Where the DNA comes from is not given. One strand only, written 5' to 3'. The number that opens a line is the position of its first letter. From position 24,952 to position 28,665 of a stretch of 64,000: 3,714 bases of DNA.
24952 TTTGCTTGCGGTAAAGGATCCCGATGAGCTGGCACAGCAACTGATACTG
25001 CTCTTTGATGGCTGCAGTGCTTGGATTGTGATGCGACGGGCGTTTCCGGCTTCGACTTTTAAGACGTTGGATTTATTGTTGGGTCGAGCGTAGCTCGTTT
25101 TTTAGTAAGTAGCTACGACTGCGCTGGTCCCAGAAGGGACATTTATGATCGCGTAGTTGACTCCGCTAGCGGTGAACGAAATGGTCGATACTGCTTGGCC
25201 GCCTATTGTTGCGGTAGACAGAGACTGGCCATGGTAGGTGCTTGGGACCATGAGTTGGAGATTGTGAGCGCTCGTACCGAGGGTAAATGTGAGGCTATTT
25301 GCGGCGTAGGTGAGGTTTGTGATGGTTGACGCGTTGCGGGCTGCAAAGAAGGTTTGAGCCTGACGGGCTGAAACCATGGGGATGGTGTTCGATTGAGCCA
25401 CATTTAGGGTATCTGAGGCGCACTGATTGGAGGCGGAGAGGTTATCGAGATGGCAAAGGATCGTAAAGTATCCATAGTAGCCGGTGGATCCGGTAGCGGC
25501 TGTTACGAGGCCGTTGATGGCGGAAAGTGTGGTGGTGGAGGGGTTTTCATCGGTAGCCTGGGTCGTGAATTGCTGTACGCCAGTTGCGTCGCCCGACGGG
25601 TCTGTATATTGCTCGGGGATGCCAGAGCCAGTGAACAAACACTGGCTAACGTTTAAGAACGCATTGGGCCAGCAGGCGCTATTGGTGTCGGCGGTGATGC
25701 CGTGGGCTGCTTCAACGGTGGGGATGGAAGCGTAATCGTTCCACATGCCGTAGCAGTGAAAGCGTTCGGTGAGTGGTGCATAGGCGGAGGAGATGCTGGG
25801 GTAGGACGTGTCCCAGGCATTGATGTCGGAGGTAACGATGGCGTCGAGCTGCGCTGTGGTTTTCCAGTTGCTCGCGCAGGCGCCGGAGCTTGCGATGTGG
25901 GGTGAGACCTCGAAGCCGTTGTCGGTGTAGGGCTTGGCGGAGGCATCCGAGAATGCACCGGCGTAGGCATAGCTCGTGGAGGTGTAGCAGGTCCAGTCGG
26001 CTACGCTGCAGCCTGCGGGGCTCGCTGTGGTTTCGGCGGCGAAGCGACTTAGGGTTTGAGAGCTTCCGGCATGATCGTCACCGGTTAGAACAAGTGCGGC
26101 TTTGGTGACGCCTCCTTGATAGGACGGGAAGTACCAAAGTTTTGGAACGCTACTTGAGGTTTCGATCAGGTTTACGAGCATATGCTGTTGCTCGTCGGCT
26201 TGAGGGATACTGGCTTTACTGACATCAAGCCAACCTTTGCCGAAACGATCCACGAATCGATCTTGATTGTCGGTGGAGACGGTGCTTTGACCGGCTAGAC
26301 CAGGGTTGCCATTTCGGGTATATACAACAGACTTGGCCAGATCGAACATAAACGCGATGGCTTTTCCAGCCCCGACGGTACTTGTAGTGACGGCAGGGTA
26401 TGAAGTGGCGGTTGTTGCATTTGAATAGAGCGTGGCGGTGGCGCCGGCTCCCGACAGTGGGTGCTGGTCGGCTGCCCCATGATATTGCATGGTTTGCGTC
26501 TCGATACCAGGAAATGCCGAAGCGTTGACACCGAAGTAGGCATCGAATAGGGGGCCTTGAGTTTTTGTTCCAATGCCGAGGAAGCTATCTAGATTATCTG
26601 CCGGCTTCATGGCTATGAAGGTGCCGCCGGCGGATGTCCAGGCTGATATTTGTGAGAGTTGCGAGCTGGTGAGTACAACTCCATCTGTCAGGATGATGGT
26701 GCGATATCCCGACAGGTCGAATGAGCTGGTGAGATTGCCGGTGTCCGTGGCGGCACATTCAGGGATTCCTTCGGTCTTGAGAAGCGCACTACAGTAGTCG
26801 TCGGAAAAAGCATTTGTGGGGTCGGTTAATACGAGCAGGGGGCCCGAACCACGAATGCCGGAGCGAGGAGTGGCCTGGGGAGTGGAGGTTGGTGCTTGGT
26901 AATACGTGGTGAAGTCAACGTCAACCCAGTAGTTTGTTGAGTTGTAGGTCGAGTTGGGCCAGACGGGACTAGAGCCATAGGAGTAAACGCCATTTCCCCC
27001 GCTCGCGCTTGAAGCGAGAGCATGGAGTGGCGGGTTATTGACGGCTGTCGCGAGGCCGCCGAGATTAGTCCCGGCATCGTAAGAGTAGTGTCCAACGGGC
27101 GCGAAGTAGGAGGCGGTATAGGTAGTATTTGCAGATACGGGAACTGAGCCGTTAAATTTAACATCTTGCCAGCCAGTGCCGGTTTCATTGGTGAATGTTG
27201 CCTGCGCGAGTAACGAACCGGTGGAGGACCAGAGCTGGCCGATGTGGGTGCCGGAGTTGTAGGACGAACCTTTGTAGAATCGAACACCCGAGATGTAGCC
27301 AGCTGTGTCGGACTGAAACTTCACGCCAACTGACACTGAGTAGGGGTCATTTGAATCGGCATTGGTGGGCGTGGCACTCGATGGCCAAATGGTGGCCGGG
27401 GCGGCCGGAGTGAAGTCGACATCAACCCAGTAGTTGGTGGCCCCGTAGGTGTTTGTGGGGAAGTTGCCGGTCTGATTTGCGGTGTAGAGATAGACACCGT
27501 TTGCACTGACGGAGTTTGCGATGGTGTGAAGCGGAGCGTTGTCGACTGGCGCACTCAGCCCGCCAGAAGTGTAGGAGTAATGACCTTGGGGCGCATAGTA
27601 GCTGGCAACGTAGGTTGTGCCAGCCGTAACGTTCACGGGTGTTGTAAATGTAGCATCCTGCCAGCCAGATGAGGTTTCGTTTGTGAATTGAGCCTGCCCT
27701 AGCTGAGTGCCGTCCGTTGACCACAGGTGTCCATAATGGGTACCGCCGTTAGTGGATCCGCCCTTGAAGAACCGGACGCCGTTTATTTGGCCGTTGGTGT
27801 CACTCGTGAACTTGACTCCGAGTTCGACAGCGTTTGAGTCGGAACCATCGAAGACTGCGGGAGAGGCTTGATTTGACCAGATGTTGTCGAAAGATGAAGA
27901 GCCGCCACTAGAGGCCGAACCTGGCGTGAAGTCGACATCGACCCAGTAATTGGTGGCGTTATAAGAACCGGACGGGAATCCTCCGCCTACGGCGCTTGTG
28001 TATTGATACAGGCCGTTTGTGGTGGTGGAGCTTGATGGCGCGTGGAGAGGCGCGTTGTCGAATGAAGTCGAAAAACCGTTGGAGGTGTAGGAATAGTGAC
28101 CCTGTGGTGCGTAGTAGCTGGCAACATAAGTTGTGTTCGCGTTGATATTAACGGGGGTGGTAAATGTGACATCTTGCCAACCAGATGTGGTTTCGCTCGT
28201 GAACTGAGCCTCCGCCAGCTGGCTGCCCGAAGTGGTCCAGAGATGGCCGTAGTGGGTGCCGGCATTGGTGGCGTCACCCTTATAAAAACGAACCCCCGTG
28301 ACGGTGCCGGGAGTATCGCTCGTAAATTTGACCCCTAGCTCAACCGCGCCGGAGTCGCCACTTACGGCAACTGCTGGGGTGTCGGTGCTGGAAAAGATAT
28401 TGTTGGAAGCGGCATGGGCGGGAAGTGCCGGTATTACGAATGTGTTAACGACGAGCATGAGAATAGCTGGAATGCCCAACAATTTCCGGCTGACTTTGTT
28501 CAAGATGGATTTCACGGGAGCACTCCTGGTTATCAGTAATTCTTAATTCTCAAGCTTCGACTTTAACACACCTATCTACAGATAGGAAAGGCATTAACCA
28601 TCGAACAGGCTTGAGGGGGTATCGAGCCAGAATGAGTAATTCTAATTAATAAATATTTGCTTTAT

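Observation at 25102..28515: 1137-aa secreted protein with three tandem DUF4082-like repeats and a large Thr/Ser-rich C-terminal domain of unknown function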

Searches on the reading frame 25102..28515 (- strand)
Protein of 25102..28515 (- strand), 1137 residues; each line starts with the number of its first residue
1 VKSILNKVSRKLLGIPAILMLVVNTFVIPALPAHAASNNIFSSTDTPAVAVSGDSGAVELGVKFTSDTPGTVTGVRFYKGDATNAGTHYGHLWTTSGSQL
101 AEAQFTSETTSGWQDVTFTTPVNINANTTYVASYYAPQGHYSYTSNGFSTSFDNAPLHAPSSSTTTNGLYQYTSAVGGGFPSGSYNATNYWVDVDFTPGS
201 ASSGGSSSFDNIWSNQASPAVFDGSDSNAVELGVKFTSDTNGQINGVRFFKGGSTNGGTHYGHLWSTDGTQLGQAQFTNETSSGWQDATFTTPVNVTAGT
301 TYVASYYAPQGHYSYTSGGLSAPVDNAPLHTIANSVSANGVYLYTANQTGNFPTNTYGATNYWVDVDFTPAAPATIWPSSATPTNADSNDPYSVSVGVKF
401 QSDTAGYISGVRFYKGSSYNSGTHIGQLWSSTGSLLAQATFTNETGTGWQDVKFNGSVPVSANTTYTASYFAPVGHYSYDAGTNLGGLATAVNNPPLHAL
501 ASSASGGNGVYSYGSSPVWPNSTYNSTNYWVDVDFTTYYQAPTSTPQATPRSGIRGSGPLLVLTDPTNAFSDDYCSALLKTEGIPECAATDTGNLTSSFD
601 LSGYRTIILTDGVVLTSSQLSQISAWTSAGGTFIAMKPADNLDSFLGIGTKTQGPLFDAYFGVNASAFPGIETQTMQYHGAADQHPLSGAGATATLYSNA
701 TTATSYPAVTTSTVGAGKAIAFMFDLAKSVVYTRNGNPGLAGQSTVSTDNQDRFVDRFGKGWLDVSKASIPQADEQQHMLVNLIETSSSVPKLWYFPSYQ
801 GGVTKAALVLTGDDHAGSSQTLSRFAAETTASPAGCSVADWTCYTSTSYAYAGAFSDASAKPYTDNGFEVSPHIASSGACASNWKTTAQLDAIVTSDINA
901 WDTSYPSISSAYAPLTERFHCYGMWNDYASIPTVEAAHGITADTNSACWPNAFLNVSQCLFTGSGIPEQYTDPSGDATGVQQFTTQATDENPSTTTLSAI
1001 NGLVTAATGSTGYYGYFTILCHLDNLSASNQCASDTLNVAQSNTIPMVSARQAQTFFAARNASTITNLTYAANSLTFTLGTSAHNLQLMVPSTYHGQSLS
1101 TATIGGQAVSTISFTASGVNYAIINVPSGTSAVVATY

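Call 3: search_protein_families(library=pfam, proteins=[window:25102-28515:-], max_evalue=1)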
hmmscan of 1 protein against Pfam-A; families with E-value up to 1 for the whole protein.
window:25102-28515:- (1137 aa): 4 families
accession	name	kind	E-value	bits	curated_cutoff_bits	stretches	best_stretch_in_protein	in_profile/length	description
PF13313.11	DUF4082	-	9.4e-141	463.8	28.4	3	45-192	2-143/143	Domain of unknown function (DUF4082)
PF08005.17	PHR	-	8.4e-09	36.6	23.6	2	62-150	20-116/151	PHR domain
PF08532.16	Glyco_hydro_42M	-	0.019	14.9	25.8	1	598-720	52-182/207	Beta-galactosidase trimerisation domain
PF18202.7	TQ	-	0.079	13.8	23.8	0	100-132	63-95/127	T-Q ester bond containing domain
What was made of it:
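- On DUF4082 (Pfam PF13313): 463.8 bits against a cut-off of 28.4, in three stretches (call 3).
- On PHR-domain fold: PF08005 scores 36.6 bits against a cut-off of 23.6 (call 3).
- Closest known: PHR domains. Same: The repeats pass the DUF4082 gathering score and also the PHR gathering score (36.6 against 23.6 bits; call 3).
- There are three DUF4082 units (call 3).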

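Call 4: search_protein_families(library=ncbifam, proteins=[window:25102-28515:-], max_evalue=1)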
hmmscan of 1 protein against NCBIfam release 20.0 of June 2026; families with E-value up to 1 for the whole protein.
window:25102-28515:- (1137 aa): 1 family
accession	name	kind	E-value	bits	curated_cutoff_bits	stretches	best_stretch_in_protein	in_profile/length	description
NF033903.0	VaFE_rpt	domain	0.075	13.4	24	0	97-132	76-111/121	VaFE repeat-containing surface-anchored protein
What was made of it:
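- Tried and rejected: NCBIfam found nothing (call 4).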

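Call 9: search_solved_structures(query=window:25102-28515:-, max_evalue=1, show_alignments=2)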
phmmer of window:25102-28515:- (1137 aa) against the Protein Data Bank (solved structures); distinct sequences matched with E-value up to 1: 3.
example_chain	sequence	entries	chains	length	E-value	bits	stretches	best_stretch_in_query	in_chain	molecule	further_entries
7zm7_Y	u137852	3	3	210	0.21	12.7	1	220-315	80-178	NADH dehydrogenase [ubiquinone] iron-sulfur protein 4, mitochondrial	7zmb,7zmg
3rx9_A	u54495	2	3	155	0.75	10.9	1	597-650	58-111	Putative uncharacterized protein | Type VI secretion system protein VasD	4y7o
6ixh_A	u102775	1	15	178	0.99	10.5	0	597-650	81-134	Type VI Secretion System TssJ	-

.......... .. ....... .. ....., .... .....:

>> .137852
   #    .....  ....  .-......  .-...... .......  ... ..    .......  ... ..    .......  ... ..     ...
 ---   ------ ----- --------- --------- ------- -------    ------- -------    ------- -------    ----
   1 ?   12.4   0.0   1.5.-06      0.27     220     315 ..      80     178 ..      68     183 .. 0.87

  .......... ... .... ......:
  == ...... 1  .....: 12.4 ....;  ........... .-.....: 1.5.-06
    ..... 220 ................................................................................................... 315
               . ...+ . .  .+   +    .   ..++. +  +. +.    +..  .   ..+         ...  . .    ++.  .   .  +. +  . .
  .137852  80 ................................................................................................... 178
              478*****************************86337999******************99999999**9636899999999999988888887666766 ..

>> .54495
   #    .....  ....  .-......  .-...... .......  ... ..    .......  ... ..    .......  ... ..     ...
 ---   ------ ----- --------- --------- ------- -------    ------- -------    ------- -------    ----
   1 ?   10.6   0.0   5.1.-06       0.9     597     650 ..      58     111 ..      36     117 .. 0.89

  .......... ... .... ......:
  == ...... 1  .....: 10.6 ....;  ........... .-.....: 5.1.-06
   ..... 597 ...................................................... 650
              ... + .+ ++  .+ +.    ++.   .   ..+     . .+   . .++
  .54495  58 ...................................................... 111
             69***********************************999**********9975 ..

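Call 18: find_encoding_contigs(protein=window:25102-28515:-, flank=10000, max_places=4)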
Protein window:25102-28515:- (1137 aa): 1 contig read that carries it; 1 place shown.
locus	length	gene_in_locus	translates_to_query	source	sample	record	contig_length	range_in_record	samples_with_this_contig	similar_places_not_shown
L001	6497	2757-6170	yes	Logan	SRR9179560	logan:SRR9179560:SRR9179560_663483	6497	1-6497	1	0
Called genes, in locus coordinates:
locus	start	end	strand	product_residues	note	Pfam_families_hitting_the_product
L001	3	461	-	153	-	?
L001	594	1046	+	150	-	-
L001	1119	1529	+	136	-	PF00903:Glyoxalase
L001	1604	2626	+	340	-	-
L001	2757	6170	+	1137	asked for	PF08005:PHR (faint), PF13313:DUF4082, PF27624:Porph_assoc (faint), PF13313:DUF4082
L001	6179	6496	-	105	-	?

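Call 57: list_cluster_members(proteins=[window:25102-28515:-])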
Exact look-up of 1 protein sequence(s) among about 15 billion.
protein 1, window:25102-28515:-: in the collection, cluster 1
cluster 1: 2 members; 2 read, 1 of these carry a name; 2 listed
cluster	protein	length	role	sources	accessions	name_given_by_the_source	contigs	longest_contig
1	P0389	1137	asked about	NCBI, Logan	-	-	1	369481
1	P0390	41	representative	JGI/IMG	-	hypothetical protein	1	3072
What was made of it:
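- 25102..28515 (-): Complete CDS: 1137 aa plus stop codon. The mature protein is about 115 kDa with pI 4.55. The exact protein is also on record on a 369-kb NCBI contig and on a Logan contig (calls 18, 57).
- The 90% cluster holds no length variant of the full protein (call 57).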

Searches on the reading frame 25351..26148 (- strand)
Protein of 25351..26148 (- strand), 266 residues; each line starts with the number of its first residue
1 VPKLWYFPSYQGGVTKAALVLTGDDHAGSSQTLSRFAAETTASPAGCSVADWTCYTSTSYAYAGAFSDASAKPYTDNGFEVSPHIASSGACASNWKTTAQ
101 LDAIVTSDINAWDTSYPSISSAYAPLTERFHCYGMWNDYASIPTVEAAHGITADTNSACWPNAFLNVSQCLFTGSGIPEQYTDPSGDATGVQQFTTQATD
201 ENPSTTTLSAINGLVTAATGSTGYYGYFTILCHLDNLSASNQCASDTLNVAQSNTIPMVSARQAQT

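Call 45: search_solved_structures(query=A2, max_evalue=10, show_alignments=5)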
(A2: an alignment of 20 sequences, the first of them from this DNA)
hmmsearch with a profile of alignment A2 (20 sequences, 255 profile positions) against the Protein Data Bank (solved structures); distinct sequences matched with E-value up to 10: 2.
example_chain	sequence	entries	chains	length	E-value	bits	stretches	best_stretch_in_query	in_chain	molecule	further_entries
7kzm_H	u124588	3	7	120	0.7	12.4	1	95-151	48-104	Dynein 11 kDa light chain, flagellar outer arm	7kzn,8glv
1ezj_A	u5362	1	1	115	0.76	12.3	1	44-117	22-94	NUCLEOCAPSID PHOSPHOPROTEIN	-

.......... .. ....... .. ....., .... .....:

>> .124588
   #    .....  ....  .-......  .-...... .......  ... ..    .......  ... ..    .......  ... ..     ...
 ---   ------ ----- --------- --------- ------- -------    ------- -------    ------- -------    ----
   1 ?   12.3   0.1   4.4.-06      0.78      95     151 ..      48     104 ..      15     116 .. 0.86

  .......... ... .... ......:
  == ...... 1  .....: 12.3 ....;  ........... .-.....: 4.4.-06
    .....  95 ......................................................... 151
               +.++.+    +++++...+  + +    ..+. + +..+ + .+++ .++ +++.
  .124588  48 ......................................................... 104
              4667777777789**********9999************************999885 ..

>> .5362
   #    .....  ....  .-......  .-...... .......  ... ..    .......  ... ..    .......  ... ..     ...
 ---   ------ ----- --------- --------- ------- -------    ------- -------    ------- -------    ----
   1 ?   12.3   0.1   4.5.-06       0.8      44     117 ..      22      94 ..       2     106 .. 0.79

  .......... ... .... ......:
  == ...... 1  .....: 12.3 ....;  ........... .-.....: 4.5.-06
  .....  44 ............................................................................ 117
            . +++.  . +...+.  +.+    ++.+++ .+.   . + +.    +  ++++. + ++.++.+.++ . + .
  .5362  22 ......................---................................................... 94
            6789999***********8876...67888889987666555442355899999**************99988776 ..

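Call 46: search_protein_families(library=pfam, alignment_id=A2, max_evalue=10)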
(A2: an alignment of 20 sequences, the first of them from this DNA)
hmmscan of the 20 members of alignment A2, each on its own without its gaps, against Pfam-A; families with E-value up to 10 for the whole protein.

A. member 1, seq(266 aa): 0 families

B. families by the number of members that match (of 20 scanned): 3 families
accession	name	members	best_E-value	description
PF22798.2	DUF5817_CT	3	0.027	DUF5817, C-terminal domain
PF13452.11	FAS1_DH_region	1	0.15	FAS1-like, dehydratase domain region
PF12468.15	LRR_TTSS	1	0.19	Type III secretion system leucine rich repeat protein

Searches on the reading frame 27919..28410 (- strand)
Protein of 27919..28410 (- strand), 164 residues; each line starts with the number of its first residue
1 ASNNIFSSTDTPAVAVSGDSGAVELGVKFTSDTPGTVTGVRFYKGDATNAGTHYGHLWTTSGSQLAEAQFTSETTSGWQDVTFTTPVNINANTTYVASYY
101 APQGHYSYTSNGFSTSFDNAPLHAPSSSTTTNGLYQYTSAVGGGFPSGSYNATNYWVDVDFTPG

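Call 47: find_homologous_proteins(query=window:27919-28410:-, max_evalue=0.001)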
Query seq(164 aa) (164 aa): 319 proteins with E <= 0.001 among 383 candidates; the best 120 are listed.
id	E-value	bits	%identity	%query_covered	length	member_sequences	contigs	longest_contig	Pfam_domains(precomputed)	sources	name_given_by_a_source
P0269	6.1e-61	223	54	96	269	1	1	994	PF13313.12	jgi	jgi:hypothetical protein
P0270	2.1e-57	212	50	93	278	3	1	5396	PF13313.12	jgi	jgi:hypothetical protein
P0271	1.4e-49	186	52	93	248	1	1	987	PF13313.12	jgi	jgi:hypothetical protein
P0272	8.3e-49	184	45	99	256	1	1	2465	PF13313.12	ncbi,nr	ncbi:MAG: DUF4082 domain-containing protein, partial [Acidobacteriota bacterium]|nr:DUF4082 domain-c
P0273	9.6e-48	180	66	79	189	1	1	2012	PF13313.12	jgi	-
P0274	2.6e-47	179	59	96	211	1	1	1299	PF13313.12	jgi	jgi:hypothetical protein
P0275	3.4e-47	179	59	88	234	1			PF13313.12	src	-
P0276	3.9e-47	178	56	96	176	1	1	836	PF13313.12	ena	-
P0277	5.3e-47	178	58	96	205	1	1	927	PF13313.12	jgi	jgi:hypothetical protein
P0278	1.1e-46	177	58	100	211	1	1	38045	PF13313.12,PF00041.28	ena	-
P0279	1.6e-46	176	58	96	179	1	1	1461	PF13313.12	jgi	jgi:hypothetical protein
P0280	3.5e-46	175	57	98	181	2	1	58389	PF13313.12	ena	-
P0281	4.4e-46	175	56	97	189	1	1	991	PF13313.12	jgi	jgi:hypothetical protein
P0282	5.5e-46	175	59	86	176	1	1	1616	PF13313.12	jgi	jgi:hypothetical protein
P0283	6.8e-46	174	56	98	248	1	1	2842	PF13313.12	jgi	jgi:hypothetical protein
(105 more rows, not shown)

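Call 52: predict_structure(alignment_id=A3)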
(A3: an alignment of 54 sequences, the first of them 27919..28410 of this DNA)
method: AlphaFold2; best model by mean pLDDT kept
length: 164 residues; sequences in the alignment: 54
mean_pLDDT: 96.2   pTM: 0.92
mean pLDDT of the five models: 96.2, 96.2, 96.0, 95.6, 95.3
residues with pLDDT >= 90: 153; 70-90: 11; 50-70: 0; < 50: 0
segments of 3 or more residues with pLDDT < 50: none
pLDDT, mean of each block of 10 residues (from residue 1): 94 97 98 98 88 97 98 90 98 98 97 97 96 96 97 98 97
secondary structure, 60 per line:
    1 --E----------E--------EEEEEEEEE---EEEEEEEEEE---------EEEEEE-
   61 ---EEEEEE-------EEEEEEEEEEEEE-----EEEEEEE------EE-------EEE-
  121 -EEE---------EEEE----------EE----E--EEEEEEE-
elements in order: E23-31 E35-44 E54-59 E64-69 E77-89 E95-101 E117-119 E122-124 E134-137 E157-163
